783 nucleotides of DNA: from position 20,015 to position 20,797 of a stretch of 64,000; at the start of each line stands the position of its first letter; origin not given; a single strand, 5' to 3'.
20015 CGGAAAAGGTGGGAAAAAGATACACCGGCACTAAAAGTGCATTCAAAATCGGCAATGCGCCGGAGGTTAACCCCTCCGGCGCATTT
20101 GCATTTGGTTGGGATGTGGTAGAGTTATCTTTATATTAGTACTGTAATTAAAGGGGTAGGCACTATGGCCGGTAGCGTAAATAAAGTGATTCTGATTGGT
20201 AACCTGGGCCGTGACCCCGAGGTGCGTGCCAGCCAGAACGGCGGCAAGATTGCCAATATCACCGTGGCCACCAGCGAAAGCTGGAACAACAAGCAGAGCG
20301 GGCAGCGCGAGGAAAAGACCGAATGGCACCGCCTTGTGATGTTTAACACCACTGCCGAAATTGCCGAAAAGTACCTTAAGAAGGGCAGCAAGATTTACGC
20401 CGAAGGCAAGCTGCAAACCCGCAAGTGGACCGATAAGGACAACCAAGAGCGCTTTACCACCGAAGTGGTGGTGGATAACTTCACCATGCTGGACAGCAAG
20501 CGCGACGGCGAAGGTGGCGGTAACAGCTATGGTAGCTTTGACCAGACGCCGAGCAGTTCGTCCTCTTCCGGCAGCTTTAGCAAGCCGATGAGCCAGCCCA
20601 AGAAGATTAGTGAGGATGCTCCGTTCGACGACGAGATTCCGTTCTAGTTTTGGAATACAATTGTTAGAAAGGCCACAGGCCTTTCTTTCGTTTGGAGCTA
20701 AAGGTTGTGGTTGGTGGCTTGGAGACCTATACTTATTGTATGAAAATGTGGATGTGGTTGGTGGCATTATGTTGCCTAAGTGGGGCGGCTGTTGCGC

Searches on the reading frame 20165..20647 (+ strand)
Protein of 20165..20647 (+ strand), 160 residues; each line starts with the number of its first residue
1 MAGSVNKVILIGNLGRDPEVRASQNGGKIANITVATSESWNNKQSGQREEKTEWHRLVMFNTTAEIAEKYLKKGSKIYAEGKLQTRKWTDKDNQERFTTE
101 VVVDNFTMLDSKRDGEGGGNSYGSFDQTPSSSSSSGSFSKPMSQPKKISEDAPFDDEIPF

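Call 100: search_protein_families(library=pfam, proteins=[window:20165-20647:+], max_evalue=0.001)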
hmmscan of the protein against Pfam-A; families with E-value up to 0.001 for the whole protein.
window:20165-20647:+ (160 aa): 1 family
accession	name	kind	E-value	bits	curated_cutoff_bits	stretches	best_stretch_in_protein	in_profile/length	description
PF00436.31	SSB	-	7.3e-37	126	26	1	5-109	1-104/104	Single-strand binding protein family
